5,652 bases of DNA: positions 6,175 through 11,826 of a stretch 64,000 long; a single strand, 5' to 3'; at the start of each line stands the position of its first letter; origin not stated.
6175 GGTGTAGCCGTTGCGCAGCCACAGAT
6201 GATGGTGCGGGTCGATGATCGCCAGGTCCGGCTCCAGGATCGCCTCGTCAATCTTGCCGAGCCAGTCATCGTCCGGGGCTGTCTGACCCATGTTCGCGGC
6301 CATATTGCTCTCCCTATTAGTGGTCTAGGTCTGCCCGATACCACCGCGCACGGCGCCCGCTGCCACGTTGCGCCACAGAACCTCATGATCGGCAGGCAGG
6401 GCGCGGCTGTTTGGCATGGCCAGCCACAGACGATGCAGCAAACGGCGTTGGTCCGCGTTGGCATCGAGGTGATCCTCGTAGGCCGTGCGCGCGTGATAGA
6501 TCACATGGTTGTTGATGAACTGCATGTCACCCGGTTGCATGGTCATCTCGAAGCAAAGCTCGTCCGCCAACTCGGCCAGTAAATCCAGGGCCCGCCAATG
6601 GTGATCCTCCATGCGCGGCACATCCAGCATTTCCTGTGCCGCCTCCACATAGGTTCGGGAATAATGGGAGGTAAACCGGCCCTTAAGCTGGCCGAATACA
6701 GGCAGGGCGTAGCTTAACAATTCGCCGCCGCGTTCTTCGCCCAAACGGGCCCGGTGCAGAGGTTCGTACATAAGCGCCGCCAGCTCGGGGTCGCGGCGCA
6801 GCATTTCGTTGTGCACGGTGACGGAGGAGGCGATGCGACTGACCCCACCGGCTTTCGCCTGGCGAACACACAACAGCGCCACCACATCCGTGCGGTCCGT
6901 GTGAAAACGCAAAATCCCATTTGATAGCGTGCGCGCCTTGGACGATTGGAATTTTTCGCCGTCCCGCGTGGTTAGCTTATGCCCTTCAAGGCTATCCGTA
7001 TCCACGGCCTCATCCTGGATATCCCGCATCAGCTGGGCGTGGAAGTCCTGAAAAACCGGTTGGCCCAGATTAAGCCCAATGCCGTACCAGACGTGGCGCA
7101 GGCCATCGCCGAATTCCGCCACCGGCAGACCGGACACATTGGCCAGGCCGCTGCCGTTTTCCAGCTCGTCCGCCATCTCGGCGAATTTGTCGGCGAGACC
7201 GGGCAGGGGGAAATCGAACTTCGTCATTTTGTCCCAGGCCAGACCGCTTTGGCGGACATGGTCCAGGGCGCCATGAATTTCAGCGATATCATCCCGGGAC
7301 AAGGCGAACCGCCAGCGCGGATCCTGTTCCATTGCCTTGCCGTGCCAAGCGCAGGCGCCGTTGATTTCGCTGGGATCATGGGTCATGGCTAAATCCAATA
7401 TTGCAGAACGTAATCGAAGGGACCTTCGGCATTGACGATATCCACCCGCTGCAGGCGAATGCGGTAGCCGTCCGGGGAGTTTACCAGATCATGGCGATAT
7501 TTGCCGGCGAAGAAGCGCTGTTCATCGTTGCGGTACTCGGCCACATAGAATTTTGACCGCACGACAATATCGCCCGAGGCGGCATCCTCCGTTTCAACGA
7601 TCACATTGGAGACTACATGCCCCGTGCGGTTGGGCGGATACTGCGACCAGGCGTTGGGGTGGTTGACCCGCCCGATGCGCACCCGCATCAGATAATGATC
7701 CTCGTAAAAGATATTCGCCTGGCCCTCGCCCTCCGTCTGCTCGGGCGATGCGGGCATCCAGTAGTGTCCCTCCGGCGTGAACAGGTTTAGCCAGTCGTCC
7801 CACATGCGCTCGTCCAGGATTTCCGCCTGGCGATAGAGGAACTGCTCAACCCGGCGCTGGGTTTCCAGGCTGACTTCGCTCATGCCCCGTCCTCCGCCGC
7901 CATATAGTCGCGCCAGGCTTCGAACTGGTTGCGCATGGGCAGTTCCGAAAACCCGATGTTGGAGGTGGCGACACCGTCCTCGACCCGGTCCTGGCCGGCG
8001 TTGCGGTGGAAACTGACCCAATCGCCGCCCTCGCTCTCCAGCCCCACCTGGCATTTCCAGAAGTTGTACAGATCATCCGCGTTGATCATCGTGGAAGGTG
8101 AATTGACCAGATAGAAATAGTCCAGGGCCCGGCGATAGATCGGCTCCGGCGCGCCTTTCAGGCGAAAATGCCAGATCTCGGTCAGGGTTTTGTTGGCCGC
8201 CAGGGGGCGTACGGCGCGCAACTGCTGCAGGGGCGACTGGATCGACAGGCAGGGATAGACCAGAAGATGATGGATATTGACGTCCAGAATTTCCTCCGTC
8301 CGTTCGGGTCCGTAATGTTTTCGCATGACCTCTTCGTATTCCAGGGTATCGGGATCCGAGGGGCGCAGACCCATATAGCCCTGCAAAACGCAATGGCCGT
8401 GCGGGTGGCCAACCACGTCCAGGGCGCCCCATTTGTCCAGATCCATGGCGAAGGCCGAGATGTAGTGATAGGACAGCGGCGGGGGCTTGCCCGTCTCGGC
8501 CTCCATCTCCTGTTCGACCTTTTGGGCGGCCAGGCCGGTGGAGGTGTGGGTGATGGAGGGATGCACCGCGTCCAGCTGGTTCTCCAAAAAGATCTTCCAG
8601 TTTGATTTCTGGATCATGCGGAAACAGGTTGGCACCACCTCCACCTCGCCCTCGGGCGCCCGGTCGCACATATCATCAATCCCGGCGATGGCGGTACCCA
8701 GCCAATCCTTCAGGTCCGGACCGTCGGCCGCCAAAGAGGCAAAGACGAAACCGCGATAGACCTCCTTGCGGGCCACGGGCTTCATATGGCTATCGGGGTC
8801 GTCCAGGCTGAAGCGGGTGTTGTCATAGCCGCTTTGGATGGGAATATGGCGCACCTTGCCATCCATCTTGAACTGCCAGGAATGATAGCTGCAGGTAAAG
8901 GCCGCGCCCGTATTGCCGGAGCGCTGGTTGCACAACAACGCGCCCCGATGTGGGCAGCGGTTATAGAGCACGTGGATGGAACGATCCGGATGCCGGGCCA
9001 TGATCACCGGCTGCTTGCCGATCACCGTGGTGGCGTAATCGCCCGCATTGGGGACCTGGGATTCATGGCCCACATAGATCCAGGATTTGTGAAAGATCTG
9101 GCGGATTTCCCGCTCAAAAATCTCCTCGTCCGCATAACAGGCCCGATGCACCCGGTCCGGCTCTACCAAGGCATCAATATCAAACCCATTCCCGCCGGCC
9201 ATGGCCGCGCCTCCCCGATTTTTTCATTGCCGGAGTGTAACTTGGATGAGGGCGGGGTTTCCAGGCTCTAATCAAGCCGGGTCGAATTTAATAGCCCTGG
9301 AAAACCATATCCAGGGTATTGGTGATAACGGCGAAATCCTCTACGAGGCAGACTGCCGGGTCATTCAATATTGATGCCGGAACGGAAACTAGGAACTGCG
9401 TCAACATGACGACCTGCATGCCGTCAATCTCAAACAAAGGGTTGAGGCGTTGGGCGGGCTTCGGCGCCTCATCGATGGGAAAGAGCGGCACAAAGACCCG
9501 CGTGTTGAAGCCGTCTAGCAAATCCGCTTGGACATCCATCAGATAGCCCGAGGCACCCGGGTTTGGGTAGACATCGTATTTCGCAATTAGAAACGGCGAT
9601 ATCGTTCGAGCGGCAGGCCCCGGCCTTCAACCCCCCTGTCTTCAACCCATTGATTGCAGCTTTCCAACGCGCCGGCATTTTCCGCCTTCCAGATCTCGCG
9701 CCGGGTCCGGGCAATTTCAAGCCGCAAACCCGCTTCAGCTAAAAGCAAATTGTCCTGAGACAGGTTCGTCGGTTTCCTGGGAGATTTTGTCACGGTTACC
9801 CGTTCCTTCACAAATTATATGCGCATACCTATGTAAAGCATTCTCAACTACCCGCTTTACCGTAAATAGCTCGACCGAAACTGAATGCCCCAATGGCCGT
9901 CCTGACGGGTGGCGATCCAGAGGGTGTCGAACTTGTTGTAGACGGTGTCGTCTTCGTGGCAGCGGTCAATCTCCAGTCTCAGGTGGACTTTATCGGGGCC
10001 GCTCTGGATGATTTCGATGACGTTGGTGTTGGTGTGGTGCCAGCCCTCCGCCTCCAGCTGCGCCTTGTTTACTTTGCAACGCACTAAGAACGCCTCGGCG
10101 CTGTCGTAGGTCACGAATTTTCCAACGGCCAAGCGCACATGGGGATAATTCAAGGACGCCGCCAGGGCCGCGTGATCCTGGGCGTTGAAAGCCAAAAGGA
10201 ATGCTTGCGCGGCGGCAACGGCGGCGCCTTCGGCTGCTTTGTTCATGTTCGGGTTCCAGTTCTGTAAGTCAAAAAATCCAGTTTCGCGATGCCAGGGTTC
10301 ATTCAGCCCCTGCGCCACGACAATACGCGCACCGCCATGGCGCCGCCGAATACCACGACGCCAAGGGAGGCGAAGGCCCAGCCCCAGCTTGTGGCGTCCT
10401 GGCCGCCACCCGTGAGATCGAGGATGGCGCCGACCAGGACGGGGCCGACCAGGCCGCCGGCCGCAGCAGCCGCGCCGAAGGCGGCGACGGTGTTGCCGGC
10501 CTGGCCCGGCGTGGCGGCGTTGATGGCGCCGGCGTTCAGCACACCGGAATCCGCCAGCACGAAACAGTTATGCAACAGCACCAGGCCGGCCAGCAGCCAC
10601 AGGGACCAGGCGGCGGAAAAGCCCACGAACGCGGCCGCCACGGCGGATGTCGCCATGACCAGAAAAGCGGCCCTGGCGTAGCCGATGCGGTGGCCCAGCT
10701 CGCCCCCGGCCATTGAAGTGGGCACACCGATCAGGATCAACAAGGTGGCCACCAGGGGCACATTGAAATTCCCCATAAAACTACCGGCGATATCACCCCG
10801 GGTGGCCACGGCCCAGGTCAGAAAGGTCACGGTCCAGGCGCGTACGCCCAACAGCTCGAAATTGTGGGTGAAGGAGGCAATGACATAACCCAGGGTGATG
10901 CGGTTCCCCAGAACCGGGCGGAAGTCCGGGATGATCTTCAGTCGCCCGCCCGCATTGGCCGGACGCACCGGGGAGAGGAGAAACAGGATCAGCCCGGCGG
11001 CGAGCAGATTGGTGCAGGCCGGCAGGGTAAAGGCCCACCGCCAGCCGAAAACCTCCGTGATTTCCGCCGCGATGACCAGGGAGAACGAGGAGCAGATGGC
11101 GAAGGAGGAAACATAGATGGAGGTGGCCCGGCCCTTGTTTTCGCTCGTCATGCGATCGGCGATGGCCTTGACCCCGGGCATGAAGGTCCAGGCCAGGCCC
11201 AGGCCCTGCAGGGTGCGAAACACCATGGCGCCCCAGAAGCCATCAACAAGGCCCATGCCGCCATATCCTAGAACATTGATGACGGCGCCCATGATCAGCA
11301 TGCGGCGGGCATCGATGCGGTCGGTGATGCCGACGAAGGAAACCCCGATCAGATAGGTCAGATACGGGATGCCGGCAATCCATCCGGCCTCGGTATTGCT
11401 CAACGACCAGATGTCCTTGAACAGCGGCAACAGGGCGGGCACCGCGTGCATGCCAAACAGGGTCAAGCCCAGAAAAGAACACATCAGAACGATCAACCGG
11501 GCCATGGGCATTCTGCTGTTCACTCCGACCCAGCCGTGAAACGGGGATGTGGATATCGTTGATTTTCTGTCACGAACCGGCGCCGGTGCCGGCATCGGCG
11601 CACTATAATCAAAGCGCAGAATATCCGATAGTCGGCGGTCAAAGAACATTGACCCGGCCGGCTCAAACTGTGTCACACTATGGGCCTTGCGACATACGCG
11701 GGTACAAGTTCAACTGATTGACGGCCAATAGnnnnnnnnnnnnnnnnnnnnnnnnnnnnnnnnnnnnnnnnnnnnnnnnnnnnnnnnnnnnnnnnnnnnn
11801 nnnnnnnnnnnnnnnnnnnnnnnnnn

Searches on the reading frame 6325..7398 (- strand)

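Call 63: search_protein_families(library=pfam, proteins=[window:6325-7398:-], max_evalue=0.00001)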
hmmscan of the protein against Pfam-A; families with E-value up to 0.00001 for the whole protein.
window:6325-7398:- (357 aa): 1 family
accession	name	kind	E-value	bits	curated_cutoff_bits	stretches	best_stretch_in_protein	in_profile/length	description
PF02668.22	TauD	-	1.4e-21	78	27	1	62-325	15-267/267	Taurine catabolism dioxygenase TauD, TfdA family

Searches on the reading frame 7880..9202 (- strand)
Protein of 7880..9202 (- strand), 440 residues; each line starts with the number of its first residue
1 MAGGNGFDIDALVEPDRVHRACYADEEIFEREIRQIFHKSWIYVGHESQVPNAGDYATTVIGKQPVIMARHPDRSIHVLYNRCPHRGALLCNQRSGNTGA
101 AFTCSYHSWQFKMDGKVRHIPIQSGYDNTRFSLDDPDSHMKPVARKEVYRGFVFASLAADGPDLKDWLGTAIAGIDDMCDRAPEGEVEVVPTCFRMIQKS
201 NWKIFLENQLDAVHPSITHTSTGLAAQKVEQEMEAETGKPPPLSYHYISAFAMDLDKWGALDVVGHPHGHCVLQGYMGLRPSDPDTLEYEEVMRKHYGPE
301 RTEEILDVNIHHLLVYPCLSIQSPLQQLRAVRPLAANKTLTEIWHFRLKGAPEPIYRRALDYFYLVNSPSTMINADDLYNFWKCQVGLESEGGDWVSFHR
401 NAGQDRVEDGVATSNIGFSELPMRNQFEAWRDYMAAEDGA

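Call 63: search_protein_families(library=pfam, proteins=[window:7880-9202:-], max_evalue=0.00001)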
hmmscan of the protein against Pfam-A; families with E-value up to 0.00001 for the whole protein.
window:7880-9202:- (440 aa): 2 families
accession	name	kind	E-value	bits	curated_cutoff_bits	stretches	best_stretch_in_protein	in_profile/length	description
PF00355.32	Rieske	-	1e-18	67.5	20.3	1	40-124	1-82/88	Rieske [2Fe-2S] domain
PF00848.25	Ring_hydroxyl_A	-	1.1e-08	35.7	24.9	1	199-435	15-207/208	Ring hydroxylating alpha subunit (catalytic domain)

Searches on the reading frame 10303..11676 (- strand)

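Call 63: search_protein_families(library=pfam, proteins=[window:10303-11676:-], max_evalue=0.00001)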
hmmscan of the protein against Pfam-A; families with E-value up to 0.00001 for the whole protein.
window:10303-11676:- (457 aa): 1 family
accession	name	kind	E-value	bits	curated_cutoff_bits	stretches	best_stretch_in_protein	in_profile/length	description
PF07690.21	MFS_1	-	3e-30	105.7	33.4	1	65-398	6-333/347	Major Facilitator Superfamily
